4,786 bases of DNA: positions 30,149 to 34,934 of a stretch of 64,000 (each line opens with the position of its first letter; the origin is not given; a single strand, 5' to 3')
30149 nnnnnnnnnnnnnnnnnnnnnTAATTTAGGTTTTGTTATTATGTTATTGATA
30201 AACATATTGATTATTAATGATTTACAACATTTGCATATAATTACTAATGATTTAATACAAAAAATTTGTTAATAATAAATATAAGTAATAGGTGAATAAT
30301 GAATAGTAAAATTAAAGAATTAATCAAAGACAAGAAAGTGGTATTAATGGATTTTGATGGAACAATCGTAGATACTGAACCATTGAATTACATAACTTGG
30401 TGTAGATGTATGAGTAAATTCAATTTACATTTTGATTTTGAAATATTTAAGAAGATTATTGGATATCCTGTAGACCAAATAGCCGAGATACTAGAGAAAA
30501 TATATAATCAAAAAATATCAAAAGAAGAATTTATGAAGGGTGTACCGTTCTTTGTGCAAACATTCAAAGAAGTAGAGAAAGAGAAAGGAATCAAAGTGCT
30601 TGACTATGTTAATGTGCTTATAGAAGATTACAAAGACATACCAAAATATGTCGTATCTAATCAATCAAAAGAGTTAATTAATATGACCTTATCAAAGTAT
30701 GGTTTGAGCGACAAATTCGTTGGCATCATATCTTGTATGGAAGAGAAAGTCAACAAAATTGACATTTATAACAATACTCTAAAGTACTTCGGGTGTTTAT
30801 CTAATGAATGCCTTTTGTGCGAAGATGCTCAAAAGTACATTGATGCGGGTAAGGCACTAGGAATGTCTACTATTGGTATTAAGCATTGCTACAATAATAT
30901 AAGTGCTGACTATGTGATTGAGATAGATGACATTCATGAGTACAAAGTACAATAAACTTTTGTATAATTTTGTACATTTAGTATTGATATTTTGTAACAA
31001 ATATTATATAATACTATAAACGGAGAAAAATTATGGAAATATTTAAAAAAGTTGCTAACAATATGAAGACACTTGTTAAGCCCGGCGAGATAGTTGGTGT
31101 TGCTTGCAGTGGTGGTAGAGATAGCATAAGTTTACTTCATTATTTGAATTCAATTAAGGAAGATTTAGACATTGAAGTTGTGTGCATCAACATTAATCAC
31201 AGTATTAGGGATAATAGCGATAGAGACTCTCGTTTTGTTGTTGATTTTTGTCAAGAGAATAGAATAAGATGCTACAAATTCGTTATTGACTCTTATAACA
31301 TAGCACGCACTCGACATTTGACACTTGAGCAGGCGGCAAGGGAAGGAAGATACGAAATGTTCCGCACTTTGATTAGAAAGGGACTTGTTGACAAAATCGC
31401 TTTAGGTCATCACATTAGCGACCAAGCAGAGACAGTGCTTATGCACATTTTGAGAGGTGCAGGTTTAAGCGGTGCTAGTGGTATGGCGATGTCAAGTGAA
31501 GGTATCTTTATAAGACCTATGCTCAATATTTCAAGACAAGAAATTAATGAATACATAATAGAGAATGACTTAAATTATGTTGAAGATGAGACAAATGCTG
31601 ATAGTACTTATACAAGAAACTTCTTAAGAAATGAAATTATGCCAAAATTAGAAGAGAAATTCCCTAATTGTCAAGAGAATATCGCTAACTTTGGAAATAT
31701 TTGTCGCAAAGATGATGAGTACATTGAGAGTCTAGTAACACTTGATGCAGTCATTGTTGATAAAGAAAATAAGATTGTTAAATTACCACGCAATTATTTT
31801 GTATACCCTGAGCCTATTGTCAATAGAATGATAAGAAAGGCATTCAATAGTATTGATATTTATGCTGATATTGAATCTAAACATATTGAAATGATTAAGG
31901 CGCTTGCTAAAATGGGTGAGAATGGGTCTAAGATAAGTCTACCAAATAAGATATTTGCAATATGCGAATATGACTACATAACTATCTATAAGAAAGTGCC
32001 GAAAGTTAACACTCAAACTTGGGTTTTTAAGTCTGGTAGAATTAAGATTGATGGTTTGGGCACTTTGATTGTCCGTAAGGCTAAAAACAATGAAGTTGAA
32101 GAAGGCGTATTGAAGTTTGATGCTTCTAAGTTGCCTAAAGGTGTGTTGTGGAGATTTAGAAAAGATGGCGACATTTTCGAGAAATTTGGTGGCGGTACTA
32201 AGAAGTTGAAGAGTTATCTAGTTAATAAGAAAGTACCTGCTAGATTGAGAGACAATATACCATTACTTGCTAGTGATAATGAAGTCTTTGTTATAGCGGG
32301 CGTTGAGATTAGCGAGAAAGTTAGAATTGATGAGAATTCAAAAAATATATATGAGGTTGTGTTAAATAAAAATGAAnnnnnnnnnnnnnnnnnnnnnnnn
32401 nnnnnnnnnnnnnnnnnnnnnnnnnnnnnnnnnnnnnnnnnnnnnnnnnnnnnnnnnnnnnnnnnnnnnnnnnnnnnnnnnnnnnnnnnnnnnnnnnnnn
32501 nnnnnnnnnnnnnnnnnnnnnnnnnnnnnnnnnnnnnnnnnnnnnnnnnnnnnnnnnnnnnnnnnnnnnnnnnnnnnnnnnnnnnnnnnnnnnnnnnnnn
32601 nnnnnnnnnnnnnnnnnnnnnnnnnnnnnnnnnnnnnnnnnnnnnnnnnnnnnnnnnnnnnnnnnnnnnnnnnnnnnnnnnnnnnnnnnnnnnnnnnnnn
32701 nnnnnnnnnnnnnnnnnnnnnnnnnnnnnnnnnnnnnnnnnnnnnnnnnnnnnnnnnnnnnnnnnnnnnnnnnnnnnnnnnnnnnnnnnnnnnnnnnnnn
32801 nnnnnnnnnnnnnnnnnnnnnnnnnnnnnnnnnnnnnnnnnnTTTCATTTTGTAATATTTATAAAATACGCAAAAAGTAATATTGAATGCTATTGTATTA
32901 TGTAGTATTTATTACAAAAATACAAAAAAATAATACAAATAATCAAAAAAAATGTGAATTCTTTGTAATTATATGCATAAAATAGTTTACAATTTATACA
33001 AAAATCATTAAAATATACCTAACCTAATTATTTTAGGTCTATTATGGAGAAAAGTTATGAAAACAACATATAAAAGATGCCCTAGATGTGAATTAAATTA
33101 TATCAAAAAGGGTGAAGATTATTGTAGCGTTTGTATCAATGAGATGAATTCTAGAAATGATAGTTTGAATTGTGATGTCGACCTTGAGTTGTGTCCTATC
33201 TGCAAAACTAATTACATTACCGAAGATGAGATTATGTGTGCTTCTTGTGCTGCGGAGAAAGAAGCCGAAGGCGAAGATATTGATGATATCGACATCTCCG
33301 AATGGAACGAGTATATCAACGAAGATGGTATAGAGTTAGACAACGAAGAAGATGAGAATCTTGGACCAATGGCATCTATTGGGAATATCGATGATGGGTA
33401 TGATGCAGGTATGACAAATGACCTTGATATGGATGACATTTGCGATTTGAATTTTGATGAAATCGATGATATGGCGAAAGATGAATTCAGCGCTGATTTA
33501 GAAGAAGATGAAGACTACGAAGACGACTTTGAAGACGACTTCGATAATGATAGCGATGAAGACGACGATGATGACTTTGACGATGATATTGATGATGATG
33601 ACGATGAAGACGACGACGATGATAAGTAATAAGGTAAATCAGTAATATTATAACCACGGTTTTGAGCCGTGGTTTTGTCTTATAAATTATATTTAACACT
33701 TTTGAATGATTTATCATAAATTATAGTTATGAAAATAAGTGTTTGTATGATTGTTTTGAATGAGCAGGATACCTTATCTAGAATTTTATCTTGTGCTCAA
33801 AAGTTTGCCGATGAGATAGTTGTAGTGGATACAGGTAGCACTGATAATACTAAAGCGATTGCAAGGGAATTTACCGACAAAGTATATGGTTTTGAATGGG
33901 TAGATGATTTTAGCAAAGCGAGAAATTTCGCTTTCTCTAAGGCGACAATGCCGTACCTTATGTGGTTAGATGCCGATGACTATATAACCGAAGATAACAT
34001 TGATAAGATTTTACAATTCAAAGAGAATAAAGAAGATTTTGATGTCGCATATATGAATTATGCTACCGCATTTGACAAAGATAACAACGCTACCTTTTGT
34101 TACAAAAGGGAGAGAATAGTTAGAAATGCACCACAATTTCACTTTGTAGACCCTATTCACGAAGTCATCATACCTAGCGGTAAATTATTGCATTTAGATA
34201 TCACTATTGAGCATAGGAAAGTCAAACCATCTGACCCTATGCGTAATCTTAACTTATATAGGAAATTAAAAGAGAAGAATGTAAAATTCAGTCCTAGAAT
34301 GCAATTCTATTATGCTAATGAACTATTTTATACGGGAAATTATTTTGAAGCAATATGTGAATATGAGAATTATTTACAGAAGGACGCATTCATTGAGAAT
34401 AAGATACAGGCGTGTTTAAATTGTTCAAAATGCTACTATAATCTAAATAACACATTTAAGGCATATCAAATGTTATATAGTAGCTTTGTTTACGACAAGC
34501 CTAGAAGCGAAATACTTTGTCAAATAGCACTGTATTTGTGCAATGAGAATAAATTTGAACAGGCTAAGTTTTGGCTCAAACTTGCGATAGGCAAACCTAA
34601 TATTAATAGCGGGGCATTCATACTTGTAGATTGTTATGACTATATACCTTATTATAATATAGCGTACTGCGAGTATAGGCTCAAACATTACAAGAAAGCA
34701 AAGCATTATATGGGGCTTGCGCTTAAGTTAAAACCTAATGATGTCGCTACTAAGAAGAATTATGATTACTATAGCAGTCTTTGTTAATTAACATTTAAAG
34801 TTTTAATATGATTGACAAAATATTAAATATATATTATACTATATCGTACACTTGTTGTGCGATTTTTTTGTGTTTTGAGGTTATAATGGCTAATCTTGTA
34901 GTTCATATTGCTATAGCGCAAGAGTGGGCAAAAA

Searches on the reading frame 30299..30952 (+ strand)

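Call 23: search_protein_families(library=ncbifam, proteins=[window:30299-30952:+])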
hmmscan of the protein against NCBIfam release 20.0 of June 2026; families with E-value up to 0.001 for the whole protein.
window:30299-30952:+ (218 aa): 16 families
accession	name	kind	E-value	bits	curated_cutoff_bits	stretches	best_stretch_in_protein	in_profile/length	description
TIGR02009.1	PGMB-YQAB-SF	subfamily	3.5e-17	63.2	153.35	1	14-194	3-186/186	beta-phosphoglucomutase family hydrolase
NF009695.0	PRK13222.1-2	equivalog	8.5e-13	48.3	225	1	9-201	3-200/226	phosphoglycolate phosphatase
NF008000.0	PRK10725.1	equivalog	9.2e-12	45.4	215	1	14-195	7-186/188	fructose-1-phosphate/6-phosphogluconate phosphatase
TIGR01990.1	bPGM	equivalog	2.1e-11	44.1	189.4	1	13-194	2-186/187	beta-phosphoglucomutase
TIGR01509.1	HAD-SF-IA-v3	subfamily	1.4e-10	41.6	29.4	1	131-194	91-154/154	HAD-IA family hydrolase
NF053653.1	InDiPhoBT2121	equivalog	1.7e-09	37.5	245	1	13-195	2-187/216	inorganic diphosphatase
NF008087.0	PRK10826.1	equivalog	3.9e-09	36.5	191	1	13-207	8-204/222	hexitol phosphatase HxpB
NF009804.0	PRK13288.1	equivalog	3.7e-08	33.1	218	1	13-198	4-185/215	pyrophosphatase PpaX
TIGR01993.1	Pyr-5-nucltdase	equivalog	8.7e-08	32.2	142.9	1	116-192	100-181/183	pyrimidine 5'-nucleotidase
NF007854.0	PRK10563.1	equivalog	5.5e-07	29.5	211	1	13-191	5-182/221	6-phosphogluconate phosphatase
TIGR02253.1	CTE7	subfamily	1.9e-06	27.8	169.75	1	13-202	3-202/221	TIGR02253 family HAD-type hydrolase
TIGR01449.2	PGP_bact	equivalog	1.9e-06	27.6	180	1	15-201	1-191/213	phosphoglycolate phosphatase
NF008610.0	PRK11587.1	equivalog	2.1e-06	27.2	282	1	13-203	4-190/219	sugar phosphatase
NF009697.0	PRK13222.1-4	equivalog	3.1e-06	26.7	327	1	10-200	5-199/232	phosphoglycolate phosphatase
NF002317.0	PRK01250.1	equivalog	0.00069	19.5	200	0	34-106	87-159/176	inorganic diphosphatase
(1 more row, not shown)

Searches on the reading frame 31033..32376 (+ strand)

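Call 23: search_protein_families(library=ncbifam, proteins=[window:31033-32376:+])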
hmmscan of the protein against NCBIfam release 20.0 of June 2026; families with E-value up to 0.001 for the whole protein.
window:31033-32376:+ (448 aa): 6 families
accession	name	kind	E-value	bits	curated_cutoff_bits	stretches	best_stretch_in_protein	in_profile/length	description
TIGR02432.1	lysidine_TilS_N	equivalog_domain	1.4e-53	181.6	93.6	1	22-204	3-189/189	tRNA lysidine(34) synthetase TilS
NF007942.0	PRK10660.1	equivalog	2.1e-41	142.1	606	1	11-241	10-238/439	tRNA lysidine(34) synthetase TilS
NF007972.0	PRK10696.1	equivalog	7.3e-15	55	272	1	13-219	36-246/295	tRNA 2-thiocytidine(32) synthetase TtcA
TIGR02433.1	lysidine_TilS_C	equivalog_domain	1.5e-09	37.2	20.2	1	372-415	2-46/47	tRNA lysidine(34) synthetase TilS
NF049949.1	tRNAsynTtuAPyrococ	equivalog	1.1e-07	31.3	450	1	13-215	42-247/292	tRNA-5-methyluridine(54) 2-sulfurtransferase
NF047749.1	tRNAThiolNcsA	equivalog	2.3e-05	23.7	500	1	23-143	58-187/322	tRNA 2-thiolation protein NcsA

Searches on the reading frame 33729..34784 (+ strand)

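Call 23: search_protein_families(library=ncbifam, proteins=[window:33729-34784:+])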
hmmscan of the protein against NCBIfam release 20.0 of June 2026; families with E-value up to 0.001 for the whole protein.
window:33729-34784:+ (352 aa): 10 families
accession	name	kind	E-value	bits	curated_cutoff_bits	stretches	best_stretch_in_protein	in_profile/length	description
TIGR04195.1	S_glycosyl_SunS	equivalog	3.5e-13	49.2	350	1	3-212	59-276/421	SunS family peptide S-glycosyltransferase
NF007482.0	PRK10073.1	equivalog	1.4e-12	47.2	423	1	2-130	7-141/334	glycosyltransferase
TIGR04283.1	glyco_like_mftF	equivalog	9.4e-10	38.4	182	1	3-119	1-115/221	TIGR04283 family arsenosugar biosynthesis glycosyltransferase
NF047683.1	TeichurnBiosyTuaG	equivalog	1.9e-07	31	400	1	8-113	13-125/252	teichuronic acid biosynthesis protein TuaG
NF010496.0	PRK13915.1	equivalog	1.4e-06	27.7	262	1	2-53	32-89/307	glucosyl-3-phosphoglycerate synthase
NF038302.1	EPS_HpsE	equivalog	3.1e-06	26.4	300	1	14-105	14-118/307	hormogonium polysaccharide biosynthesis glycosyltransferase HpsE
TIGR04182.1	glyco_TIGR04182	equivalog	9.7e-06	25.2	325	1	5-96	4-95/293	S-layer glycoprotein N-glycosyltransferase AglJ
NF053739.1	GlytfEpsEBac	equivalog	2.3e-05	23.5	450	1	2-119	2-127/265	glycosyltransferase EpsE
TIGR04440.1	glyco_TIGR04440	domain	8.5e-05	22.4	70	1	10-128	9-135/215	TIGR00180 family glycosyltransferase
TIGR03937.1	PgaC_IcaA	equivalog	0.00054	19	422.3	1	2-96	46-148/407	poly-beta-1,6-N-acetyl-D-glucosamine synthase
